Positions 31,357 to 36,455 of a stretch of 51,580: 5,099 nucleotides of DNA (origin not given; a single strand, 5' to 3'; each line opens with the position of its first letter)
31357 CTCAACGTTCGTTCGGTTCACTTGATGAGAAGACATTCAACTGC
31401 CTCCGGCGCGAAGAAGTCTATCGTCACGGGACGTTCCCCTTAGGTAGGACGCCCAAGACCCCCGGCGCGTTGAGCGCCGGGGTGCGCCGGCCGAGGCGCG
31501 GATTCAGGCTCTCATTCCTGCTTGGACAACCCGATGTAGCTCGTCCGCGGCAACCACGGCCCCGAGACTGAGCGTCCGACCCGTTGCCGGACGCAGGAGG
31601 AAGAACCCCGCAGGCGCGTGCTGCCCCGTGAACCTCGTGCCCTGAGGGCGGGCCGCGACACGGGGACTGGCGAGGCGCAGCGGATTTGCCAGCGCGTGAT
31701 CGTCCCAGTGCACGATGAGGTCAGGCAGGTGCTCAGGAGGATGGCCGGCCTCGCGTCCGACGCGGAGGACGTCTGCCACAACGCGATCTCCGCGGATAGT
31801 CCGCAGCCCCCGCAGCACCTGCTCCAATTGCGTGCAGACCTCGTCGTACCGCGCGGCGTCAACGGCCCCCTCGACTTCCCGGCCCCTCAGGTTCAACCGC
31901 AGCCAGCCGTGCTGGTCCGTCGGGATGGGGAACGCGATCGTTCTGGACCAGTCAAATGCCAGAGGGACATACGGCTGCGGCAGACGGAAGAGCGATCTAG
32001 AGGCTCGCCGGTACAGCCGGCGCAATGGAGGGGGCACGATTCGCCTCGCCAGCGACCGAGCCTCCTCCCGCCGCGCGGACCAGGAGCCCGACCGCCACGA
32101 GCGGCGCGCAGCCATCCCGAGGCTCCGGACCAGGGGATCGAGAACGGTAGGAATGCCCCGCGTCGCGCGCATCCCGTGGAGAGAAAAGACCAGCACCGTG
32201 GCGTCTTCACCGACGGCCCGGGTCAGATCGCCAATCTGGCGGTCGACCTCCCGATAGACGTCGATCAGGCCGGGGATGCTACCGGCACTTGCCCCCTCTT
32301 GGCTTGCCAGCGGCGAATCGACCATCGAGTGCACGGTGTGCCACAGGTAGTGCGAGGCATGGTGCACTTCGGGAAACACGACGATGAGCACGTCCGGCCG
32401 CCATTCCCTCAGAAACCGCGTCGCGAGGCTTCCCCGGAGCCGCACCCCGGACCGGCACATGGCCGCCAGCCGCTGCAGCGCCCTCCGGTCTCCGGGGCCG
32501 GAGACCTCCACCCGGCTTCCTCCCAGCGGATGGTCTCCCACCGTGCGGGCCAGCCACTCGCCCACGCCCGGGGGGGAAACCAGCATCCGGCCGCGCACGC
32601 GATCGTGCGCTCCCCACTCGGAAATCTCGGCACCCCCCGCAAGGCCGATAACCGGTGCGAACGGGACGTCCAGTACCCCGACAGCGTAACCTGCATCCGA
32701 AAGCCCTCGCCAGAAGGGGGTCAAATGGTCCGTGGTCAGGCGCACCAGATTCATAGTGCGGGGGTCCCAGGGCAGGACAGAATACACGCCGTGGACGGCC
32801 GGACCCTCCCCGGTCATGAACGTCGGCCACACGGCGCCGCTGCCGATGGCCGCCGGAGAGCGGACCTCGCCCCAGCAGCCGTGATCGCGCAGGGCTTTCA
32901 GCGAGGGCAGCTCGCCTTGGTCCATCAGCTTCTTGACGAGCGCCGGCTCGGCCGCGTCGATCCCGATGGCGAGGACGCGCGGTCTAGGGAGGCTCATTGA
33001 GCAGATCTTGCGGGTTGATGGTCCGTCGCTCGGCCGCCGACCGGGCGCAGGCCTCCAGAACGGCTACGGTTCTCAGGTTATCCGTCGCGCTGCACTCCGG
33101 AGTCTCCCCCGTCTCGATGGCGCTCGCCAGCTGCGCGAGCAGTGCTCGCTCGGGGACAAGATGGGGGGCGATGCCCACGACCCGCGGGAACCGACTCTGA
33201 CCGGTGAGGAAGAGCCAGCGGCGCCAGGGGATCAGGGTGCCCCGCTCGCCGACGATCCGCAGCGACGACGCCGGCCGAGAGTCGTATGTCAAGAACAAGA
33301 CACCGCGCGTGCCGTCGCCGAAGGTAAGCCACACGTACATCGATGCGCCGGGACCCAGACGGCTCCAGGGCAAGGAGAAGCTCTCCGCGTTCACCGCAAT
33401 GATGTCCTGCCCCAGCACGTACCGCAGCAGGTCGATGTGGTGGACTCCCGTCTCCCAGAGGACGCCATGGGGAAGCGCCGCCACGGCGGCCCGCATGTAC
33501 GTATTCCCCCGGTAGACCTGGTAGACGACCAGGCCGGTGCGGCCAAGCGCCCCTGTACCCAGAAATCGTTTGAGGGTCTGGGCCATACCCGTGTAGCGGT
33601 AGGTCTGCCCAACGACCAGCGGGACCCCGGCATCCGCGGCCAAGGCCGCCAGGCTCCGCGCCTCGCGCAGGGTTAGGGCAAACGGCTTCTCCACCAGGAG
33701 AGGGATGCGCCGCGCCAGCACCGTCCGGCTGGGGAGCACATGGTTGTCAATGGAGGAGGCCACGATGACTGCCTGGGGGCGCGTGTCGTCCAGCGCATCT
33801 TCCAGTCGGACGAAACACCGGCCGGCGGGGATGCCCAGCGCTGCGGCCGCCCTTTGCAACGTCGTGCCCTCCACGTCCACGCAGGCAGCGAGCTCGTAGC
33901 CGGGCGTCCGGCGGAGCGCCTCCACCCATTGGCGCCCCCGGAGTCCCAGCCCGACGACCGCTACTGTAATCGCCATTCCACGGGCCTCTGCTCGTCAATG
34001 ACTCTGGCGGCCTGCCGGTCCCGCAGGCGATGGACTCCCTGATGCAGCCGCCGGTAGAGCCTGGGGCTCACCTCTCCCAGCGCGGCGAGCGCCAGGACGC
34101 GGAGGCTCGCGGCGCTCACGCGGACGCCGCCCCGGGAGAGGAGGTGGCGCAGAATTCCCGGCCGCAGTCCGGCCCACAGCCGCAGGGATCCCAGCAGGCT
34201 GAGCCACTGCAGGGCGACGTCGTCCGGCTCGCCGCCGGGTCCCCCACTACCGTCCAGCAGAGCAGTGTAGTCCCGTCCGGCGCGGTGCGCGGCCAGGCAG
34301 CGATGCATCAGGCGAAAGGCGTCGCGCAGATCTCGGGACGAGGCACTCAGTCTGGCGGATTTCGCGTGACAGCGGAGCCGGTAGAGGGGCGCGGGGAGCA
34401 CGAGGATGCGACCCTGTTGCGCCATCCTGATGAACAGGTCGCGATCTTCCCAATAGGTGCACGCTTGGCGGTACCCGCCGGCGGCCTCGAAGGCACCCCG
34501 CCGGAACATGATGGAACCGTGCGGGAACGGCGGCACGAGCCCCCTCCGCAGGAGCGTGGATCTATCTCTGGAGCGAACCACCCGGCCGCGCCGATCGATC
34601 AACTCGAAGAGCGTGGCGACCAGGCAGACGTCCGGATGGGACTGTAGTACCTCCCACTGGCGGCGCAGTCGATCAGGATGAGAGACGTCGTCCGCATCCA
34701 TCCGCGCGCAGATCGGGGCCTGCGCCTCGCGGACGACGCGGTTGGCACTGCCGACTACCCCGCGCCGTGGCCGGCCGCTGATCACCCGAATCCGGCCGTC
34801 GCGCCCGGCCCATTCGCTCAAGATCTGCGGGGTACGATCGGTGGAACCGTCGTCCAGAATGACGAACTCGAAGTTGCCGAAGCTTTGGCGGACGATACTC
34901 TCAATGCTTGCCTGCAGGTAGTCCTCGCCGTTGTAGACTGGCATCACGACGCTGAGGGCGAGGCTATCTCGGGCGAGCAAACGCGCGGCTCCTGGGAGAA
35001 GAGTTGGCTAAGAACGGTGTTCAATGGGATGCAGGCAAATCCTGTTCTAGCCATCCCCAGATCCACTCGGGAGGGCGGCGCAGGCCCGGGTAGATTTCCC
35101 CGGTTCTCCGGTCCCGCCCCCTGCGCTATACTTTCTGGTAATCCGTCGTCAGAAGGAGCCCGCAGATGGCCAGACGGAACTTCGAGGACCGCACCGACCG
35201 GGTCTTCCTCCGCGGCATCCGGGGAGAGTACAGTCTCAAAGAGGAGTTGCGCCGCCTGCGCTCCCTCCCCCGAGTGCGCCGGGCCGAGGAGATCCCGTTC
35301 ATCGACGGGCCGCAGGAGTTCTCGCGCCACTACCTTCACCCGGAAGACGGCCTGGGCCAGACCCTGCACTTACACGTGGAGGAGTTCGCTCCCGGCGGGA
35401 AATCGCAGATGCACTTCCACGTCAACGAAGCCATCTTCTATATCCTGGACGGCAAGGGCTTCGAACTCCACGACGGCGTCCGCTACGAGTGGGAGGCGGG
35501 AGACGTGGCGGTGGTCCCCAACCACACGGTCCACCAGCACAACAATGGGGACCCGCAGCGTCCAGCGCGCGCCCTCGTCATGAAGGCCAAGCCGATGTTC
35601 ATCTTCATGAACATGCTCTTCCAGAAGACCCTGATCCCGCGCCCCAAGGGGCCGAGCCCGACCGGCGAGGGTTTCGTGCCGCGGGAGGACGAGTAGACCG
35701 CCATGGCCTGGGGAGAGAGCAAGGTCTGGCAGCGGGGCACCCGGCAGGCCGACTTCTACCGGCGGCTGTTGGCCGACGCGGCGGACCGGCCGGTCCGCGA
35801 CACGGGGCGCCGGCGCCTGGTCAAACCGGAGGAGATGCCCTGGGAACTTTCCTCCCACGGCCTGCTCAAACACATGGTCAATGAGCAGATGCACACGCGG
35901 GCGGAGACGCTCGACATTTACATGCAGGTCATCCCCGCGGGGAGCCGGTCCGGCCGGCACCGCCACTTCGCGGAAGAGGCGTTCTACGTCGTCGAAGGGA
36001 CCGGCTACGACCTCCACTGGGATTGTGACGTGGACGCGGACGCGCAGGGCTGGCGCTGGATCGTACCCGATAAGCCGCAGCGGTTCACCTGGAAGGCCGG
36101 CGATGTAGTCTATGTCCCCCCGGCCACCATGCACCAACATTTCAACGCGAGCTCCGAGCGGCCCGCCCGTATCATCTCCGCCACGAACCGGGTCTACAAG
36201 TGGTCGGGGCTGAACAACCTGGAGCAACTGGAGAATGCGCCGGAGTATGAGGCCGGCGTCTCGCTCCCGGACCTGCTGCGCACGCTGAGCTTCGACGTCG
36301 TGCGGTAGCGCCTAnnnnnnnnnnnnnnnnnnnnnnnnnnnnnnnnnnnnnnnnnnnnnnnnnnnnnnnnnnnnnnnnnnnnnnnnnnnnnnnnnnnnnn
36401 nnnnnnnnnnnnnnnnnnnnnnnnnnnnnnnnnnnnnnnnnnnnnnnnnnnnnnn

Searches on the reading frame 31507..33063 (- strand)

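Call 32: search_protein_families(library=pfam, proteins=[window:31507-33063:-], max_evalue=0.001)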
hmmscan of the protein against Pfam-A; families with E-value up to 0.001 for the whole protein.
window:31507-33063:- (519 aa): 1 family
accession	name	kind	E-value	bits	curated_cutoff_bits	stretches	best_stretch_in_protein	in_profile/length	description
PF01663.27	Phosphodiest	-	5.7e-21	75.9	23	1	30-421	1-283/342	Type I phosphodiesterase / nucleotide pyrophosphatase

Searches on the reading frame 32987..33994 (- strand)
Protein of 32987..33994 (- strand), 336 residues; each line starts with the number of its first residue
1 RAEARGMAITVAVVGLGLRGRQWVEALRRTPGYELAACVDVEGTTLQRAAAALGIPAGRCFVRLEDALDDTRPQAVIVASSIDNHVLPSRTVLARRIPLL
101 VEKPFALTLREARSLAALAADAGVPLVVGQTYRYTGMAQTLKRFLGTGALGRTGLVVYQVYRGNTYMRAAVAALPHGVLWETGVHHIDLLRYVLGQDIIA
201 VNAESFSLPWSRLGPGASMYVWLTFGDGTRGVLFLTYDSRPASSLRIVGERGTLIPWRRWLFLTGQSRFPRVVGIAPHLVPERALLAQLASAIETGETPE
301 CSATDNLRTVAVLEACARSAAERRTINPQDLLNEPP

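Call 32: search_protein_families(library=pfam, proteins=[window:32987-33994:-], max_evalue=0.001)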
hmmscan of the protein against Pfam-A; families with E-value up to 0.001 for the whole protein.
window:32987-33994:- (336 aa): 4 families
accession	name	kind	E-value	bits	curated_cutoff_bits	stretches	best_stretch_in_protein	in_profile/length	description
PF01408.29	GFO_IDH_MocA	-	8.9e-19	68.8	24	1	9-129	1-119/120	Oxidoreductase family, NAD-binding Rossmann fold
PF22725.1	GFO_IDH_MocA_C3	-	1.7e-12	47.8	27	1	139-254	2-123/124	GFO/IDH/MocA C-terminal domain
PF02894.22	GFO_IDH_MocA_C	-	8e-10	39.3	22.9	1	177-326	41-216/218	Oxidoreductase family, C-terminal alpha/beta domain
PF19858.4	OxRdtase_C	-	0.00052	19.9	26.3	0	170-317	13-160/163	Bacterial oxidoreductases, C-terminal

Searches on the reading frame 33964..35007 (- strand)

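Call 32: search_protein_families(library=pfam, proteins=[window:33964-35007:-], max_evalue=0.001)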
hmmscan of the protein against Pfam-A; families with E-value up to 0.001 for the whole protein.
window:33964-35007:- (348 aa): 3 families
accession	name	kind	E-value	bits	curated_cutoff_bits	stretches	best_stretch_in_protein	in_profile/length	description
PF00535.33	Glycos_transf_2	-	2.6e-32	112.5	23.3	1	19-173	1-164/168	Glycosyl transferase family 2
PF13641.12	Glyco_tranf_2_3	-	8.1e-11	42.8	27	1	18-199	3-198/230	Glycosyltransferase like family 2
PF10111.15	Glyco_tranf_2_2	-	2e-10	41.1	27.3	1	19-215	1-219/276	Glycosyltransferase like family 2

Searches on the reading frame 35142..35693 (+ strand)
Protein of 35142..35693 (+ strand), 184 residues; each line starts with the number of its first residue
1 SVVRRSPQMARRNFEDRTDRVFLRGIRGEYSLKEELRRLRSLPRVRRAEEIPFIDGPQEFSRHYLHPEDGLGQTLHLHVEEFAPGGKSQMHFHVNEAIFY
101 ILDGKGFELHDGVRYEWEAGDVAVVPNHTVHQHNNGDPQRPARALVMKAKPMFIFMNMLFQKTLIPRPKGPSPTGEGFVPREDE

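Call 32: search_protein_families(library=pfam, proteins=[window:35142-35693:+], max_evalue=0.001)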
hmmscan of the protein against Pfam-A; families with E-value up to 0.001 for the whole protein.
window:35142-35693:+ (184 aa): 4 families
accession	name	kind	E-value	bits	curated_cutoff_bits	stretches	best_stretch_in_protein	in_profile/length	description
PF07883.17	Cupin_2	-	1.4e-13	50.8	27.2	1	79-146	2-68/70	Cupin domain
PF00190.28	Cupin_1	-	0.00015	21.8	22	1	81-144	39-109/151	Cupin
PF12973.13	Cupin_7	-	0.00035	20.8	27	1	47-133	7-87/105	ChrR Cupin-like domain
PF02311.25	AraC_binding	-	0.00081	19.6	21.1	0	89-142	17-69/135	AraC-like ligand binding domain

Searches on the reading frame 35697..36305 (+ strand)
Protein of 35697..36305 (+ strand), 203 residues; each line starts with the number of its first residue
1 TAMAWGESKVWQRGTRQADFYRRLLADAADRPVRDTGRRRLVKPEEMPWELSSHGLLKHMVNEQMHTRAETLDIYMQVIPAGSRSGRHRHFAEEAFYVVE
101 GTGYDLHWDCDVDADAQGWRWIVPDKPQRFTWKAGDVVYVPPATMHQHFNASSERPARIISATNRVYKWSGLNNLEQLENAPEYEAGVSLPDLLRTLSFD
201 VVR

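Call 32: search_protein_families(library=pfam, proteins=[window:35697-36305:+], max_evalue=0.001)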
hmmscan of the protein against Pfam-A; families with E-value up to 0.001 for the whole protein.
window:35697-36305:+ (203 aa): 3 families
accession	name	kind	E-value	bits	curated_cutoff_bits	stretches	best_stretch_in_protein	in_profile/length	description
PF07883.17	Cupin_2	-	3.7e-12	46.2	27.2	2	129-161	37-68/70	Cupin domain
PF12973.13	Cupin_7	-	3.6e-06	27.2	27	1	39-105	3-66/105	ChrR Cupin-like domain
PF02041.22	Auxin_BP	-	1.3e-05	25.4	21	1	54-153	26-116/167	Auxin binding protein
